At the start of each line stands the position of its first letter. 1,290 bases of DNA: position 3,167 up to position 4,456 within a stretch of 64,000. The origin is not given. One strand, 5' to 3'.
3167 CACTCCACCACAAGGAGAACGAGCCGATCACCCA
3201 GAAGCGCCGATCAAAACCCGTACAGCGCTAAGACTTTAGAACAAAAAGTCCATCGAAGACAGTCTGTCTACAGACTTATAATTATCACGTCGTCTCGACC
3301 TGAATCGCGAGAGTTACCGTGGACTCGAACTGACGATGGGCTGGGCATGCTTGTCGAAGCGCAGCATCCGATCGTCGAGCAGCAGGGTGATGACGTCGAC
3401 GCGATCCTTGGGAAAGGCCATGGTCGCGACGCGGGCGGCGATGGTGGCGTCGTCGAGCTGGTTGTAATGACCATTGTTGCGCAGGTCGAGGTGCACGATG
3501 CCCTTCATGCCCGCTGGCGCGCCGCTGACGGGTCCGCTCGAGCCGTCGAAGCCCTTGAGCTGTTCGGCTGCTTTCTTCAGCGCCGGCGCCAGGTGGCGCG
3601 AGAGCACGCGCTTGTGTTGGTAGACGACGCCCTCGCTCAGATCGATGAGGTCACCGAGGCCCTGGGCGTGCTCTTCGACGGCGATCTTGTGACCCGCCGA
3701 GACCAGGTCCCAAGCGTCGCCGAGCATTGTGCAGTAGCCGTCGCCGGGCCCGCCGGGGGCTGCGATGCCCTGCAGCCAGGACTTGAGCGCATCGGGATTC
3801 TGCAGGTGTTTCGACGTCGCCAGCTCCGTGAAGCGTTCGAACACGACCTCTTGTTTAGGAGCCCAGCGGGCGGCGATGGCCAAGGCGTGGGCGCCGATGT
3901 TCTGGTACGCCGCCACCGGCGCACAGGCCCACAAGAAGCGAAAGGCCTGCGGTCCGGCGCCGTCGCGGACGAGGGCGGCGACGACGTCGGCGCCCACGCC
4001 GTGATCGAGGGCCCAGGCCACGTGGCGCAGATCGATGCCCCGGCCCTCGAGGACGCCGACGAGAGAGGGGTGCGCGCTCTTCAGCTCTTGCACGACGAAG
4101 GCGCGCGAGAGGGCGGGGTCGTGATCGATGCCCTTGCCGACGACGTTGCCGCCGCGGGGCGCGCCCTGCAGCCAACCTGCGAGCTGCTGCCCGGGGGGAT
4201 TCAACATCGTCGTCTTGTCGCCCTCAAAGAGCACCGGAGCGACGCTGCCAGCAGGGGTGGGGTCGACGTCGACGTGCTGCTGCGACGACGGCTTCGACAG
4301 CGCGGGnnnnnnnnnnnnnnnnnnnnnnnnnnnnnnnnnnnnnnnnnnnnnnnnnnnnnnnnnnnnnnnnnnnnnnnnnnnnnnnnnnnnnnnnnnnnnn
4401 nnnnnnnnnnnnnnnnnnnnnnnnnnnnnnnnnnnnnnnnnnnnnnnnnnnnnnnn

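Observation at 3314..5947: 877-aa protein with two tandem LOG (SLOG-superfamily) domains and a ~300-aa C-terminal domain of unknown function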

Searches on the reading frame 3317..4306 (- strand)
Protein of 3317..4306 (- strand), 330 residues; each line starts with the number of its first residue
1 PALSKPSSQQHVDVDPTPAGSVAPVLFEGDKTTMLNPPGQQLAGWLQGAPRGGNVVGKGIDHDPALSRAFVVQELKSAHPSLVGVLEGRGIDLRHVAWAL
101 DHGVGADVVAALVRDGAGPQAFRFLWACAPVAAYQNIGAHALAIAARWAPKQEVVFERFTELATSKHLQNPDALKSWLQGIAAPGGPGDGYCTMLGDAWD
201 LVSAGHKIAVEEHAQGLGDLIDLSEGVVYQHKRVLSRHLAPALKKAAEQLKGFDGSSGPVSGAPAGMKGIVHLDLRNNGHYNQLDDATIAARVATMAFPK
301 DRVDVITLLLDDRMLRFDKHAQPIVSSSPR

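Call 9: search_protein_families(library=pfam, proteins=[window:3317-4306:-], max_evalue=10)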
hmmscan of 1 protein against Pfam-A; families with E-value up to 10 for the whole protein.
seq(330 aa): 0 families
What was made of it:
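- Checked: The last ~320 aa have no Pfam hit even at E<=10 (call 9).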

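Call 25: predict_structure(alignment_id=A2)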
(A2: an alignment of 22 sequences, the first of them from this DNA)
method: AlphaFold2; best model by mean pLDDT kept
length: 322 residues; sequences in the alignment: 22
mean_pLDDT: 88.8   pTM: 0.85
mean pLDDT of the five models: 88.8, 88.2, 87.3, 86.8, 86.0
residues with pLDDT >= 90: 255; 70-90: 31; 50-70: 11; < 50: 25
segments of 3 or more residues with pLDDT < 50: 1-18, 320-322
pLDDT, mean of each block of 10 residues (from residue 1): 32 43 51 79 91 96 96 97 98 97 97 98 88 96 95 97 95 92 93 95 93 97 95 97 87 93 95 96 97 97 94 84 39
secondary structure, 60 per line:
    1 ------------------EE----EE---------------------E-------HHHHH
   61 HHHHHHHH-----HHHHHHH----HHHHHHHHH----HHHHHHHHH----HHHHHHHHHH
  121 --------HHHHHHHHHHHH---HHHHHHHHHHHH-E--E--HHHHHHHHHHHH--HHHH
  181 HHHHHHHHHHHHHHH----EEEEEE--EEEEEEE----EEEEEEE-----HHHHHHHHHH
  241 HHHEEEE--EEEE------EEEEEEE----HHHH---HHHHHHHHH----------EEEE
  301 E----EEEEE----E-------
elements in order: H56-68 H74-80 H85-93 H98-106 H111-120 H129-140 H144-155 H163-174 H177-195 E200-205 E208-214 E219-225 H231-243 E244-247 E250-253 E260-266 H271-274 H278-286 E297-301 E306-310

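Call 28: fold_search(model_id=the predicted structure, library=pdb)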
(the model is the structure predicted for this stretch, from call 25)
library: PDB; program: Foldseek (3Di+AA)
matches with E <= 10: 163; with E <= 0.001: 0
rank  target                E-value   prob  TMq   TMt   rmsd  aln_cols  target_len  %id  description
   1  4g6v_A                8.0e-03  1.00  0.27  0.57   4.9       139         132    9  CdiA-CT/CdiI toxin and immunity complex from Burkholderia pseudomallei (released 2012-12-12)
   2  5cwf_C                3.5e-01  0.10  0.13  0.19  12.5       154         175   14  Crystal structure of de novo designed helical repeat protein DHR8 (released 2015-12-16)
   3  5cwf_B                5.2e-01  0.08  0.12  0.17  13.5       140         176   17  Crystal structure of de novo designed helical repeat protein DHR8 (released 2015-12-16)
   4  9bmb                  5.8e-01  0.05  0.13  0.03  19.5       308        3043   11  Post-1 motor domain from full-length human dynein-1 bound to microtubules in 5mM ADP condition (released 2025-04-23)
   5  7air_B                6.9e-01  0.04  0.13  0.06  17.3       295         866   13  Structure of Human Potassium Chloride Transporter KCC1 in NaCl (Subclass 2) (released 2021-06-02)
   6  2ost_A                8.1e-01  0.18  0.20  0.37   8.6       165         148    9  The structure of a bacterial homing endonuclease : I-Ssp6803I (released 2007-03-20)
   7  9dd0_C                1.1e+00  0.07  0.16  0.20  12.6       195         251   12  Designed allosteric facilitated dissociation switch AS1 in complex state TH with methylated lysines, crystal #2 (released 2025-08-20)
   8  9dj7_A                1.1e+00  0.04  0.16  0.04  16.4       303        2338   12  CryoEM structures of yeast cytoplasmic dynein in the presence of ATP and Lis1. (released 2025-05-28)
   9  8aj8_B                1.1e+00  0.04  0.14  0.09  19.1       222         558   10  Structure of p110 gamma bound to the p84 regulatory subunit (released 2023-03-22)
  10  9olq_A                1.3e+00  0.08  0.17  0.19  12.7       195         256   14  Designed allosteric facilitated dissociation switch AS1_K46L_E50W_K172W_E173Y in complex state THE (released 2025-08-20)
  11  8fdt_A                1.3e+00  0.03  0.16  0.03  17.9       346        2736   11  Engineered human dynein motor domain in the microtubule-unbound state with LIS1 complex in the buffer containing ATP-V (released 2023-06-21)
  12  4hpz                  1.3e+00  0.21  0.24  0.19   6.3       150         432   15  Crystal structure of a TALE protein reveals an extended N-terminal DNA binding region (released 2012-12-05)
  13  3lvy_E                1.4e+00  0.05  0.15  0.22  12.1       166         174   10  Crystal Structure of Carboxymuconolactone Decarboxylase Family Protein SMU.961 from Streptococcus mutans (released 2010-03-09)
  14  4ic1_A                1.5e+00  0.10  0.21  0.30  10.2       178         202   11  Crystal structure of SSO0001 (released 2013-01-16)
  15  3mca_A                1.5e+00  0.09  0.17  0.15   7.3       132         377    9  Structure of the Dom34-Hbs1 Complex and implications for its role in No-Go decay (released 2010-10-06)
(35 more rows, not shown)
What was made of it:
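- On PD-(D/E)xK (restriction endonuclease fold) nucleases: Other solved proteins with this fold hit at E=0.8-3.5 (call 28).
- Closest known: CdiA-CT toxin of Burkholderia pseudomallei 1026b. Same: It is the top structural match of the C-terminal model (Foldseek prob 1.00, E=8e-3, TM 0.57 on the target, call 28).
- Weaker hits to I-Ssp6803I, Cas4, Mus81, Hjc, EcoRV and YaeQ follow (call 28). The closest solved structure to the module is a tRNase (call 28).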

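Call 33: search_solved_structures(query=A2, max_evalue=10, show_alignments=2)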
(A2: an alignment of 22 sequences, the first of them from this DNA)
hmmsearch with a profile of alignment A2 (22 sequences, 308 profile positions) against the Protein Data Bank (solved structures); distinct sequences matched with E-value up to 10: 19.
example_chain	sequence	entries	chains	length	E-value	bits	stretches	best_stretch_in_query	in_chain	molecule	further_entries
4oto_A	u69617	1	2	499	2.2e-05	26.8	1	87-151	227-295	Hax3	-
4hpz_A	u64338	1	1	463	3.2e-05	26.3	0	87-118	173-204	dTale2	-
3v6p_A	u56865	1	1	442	0.00012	24.5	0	87-118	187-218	dHax3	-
4osq_A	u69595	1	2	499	0.00036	22.9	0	87-120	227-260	Hax3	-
4gg4_A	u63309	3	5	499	0.00039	22.7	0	87-119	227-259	Hax3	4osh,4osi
3v6t_A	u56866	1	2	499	0.0004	22.7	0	87-118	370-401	dHax3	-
4gjr_A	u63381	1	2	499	0.0004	22.7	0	87-118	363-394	Hax3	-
4osj_A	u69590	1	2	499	0.00044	22.6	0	87-119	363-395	Hax3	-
4ot3_A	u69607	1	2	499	0.00045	22.5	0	87-119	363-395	Hax3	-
4osr_A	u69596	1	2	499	0.00046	22.5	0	87-119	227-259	Hax3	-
4ost_A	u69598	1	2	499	0.00049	22.4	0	87-119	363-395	Hax3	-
4oss_A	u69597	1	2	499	0.00051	22.4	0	87-119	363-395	Hax3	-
4osv_A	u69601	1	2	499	0.00051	22.4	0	87-120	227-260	Hax3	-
4osl_A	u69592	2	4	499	0.00052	22.3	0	87-120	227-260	Hax3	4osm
4osz_A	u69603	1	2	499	0.00053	22.3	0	87-118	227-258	Hax3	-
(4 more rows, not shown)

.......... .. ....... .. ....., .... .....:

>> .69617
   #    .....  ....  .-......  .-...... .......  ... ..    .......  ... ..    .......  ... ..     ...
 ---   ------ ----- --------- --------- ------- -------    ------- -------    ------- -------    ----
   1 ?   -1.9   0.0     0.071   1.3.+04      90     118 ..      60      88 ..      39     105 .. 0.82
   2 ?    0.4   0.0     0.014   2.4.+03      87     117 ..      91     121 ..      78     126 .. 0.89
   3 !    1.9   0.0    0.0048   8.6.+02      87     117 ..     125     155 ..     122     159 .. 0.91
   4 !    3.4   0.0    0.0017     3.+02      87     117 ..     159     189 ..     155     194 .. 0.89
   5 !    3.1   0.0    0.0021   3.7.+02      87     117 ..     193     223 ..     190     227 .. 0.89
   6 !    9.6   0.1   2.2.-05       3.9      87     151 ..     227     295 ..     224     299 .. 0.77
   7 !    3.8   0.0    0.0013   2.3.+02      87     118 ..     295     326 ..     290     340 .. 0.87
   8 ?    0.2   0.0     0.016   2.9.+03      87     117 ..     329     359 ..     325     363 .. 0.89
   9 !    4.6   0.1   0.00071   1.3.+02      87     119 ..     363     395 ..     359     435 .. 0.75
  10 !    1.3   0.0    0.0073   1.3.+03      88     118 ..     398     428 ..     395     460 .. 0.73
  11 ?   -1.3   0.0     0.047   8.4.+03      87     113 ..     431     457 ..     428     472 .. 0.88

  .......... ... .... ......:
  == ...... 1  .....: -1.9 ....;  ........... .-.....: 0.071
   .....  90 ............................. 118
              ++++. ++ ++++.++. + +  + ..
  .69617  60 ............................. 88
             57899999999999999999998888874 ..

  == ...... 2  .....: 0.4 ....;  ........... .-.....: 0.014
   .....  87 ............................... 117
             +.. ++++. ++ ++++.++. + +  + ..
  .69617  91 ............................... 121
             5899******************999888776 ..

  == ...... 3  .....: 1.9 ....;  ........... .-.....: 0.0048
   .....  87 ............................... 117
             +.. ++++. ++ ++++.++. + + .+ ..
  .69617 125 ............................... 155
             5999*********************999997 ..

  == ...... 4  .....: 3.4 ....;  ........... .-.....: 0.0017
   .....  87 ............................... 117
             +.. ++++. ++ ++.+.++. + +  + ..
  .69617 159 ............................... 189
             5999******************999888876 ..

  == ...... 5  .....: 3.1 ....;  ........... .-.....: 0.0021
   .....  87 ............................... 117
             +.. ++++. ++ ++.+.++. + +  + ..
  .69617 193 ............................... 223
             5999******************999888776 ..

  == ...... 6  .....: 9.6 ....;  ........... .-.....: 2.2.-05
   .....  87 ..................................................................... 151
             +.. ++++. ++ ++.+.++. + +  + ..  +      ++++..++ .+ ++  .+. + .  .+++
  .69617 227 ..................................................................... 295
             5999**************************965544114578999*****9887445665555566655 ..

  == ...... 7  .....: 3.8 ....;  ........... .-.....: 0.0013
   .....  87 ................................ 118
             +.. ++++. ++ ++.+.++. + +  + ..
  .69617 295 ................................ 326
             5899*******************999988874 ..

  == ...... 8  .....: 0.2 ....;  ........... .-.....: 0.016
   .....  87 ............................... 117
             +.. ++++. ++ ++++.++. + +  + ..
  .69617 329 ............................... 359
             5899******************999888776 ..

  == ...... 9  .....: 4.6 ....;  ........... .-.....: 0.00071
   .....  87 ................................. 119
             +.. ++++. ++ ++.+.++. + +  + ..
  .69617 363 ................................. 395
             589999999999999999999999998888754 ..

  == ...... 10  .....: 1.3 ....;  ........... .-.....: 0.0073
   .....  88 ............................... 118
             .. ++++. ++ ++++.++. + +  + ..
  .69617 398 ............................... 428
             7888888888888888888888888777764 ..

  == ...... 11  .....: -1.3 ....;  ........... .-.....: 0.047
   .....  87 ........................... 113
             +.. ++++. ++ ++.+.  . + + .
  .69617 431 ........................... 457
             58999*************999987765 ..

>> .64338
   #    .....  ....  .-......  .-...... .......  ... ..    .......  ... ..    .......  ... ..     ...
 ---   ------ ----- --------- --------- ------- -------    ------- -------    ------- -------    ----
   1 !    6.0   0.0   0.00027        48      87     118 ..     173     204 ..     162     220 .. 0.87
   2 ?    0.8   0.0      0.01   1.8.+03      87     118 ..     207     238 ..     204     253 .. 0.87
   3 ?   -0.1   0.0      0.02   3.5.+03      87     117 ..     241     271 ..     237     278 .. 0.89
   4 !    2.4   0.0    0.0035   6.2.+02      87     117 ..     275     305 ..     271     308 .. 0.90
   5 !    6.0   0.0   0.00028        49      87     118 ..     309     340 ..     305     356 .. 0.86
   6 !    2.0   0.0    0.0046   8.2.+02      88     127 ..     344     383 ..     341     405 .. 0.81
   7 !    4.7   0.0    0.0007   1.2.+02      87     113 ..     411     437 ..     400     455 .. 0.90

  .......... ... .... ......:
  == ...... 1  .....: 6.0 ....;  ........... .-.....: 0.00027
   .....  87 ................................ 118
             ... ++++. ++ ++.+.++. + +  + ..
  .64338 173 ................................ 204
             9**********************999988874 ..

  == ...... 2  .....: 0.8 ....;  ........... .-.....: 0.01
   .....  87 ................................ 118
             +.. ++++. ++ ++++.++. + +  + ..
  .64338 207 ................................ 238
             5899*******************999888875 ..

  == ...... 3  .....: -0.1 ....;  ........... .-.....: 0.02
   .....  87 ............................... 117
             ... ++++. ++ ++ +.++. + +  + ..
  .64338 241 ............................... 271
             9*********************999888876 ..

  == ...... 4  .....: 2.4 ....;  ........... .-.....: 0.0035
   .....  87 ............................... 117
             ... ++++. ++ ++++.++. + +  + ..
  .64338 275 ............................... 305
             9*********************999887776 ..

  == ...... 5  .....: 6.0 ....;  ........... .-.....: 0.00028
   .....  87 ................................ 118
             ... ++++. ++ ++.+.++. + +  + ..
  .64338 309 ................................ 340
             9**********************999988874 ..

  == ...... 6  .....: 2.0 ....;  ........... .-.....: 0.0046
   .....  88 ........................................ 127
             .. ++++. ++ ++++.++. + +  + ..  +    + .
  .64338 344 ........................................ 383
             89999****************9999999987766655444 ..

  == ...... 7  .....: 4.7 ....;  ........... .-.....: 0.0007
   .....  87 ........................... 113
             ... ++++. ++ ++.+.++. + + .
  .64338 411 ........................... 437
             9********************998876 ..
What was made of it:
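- Tried and rejected: The profile hit to Hax3/dTALE (E=2e-5) is inflated by 11 near-identical target repeats, and the best single stretch scores 9.6 bits (call 33).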

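Call 34: search_protein_families(library=pfam, alignment_id=A2, max_evalue=1)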
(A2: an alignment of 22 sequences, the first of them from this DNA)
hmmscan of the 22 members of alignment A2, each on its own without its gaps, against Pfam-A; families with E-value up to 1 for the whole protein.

A. member 1, seq(322 aa): 0 families

B. families by the number of members that match (of 22 scanned): 8 families
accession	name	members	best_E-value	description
PF08817.16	YukD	3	0.013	WXG100 protein secretion system (Wss), protein YukD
PF04052.18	TolB_N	2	0.18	TolB amino-terminal domain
PF08621.15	RPAP1_N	1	0.014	RPAP1-like, N-terminal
PF23534.1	Microp_apicomplexa_20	1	0.023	Apicomplexa microprotein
PF14965.11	BRI3BP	1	0.082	Negative regulator of p53/TP53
PF19664.4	DUF6167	1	0.12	Family of unknown function (DUF6167)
PF22798.2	DUF5817_CT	1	0.17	DUF5817, C-terminal domain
PF01816.23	LRV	1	0.51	Leucine rich repeat variant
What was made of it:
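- On Known Pfam toxin nuclease families, PADLOC defence proteins and NCBIfam families (C-terminal module): None of the 22 LOG-fused C-terminal segments matches a toxin or nuclease family in Pfam at E<=1 (call 34).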

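Call 36: search_protein_representatives(alignment_id=A2)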
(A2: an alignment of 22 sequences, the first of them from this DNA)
Query: 22 sequences, 308 profile positions. Proteins with E-value up to 0.001 (for the whole library): 79; up to 1e-10: 18; up to 1e-30: 12. The best 79 are listed.
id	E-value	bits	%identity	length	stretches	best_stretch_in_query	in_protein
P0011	1.0e-132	458.2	-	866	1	9-306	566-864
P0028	6.0e-116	403.2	-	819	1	5-307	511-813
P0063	1.2e-81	290.5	-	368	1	20-305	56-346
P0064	1.9e-76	273.5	-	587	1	13-304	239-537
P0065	1.3e-75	270.7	-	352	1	20-303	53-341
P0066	5.8e-73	262.0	-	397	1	11-304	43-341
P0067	4.4e-68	245.9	-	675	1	19-306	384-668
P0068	1.7e-61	224.3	-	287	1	57-306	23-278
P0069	5.8e-57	209.4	-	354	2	111-305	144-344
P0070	1.7e-50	188.2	-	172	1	155-304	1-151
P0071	2.0e-47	178.1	-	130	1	180-307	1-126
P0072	1.3e-39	152.5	-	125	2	117-213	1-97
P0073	2.0e-16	76.3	-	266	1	53-292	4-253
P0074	1.0e-14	70.6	-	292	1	56-292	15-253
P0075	2.4e-12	62.9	-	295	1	62-259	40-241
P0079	1.8e-10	56.7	-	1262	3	144-289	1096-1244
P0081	4.6e-10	55.4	-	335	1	58-290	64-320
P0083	1.3e-09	53.9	-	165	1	142-300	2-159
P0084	1.8e-09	53.4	-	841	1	46-258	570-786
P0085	1.9e-09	53.4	-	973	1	137-274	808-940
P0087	6.3e-09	51.7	-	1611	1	89-290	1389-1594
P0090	1.9e-08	50.1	-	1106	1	140-271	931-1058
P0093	3.5e-08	49.2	-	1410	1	143-258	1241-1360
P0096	4.7e-08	48.8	-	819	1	147-306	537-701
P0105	3.5e-06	42.6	-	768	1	140-300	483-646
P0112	1.1e-05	41.1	-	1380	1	143-258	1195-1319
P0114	1.3e-05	40.7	-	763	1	146-276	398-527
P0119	3.5e-05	39.4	-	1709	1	121-258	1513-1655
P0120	4.7e-05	38.9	-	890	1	138-243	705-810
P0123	6.7e-05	38.4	-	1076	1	146-293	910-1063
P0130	2.2e-04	36.7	-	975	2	101-256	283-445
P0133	3.0e-04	36.3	-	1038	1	62-268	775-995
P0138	4.2e-04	35.8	-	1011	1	126-300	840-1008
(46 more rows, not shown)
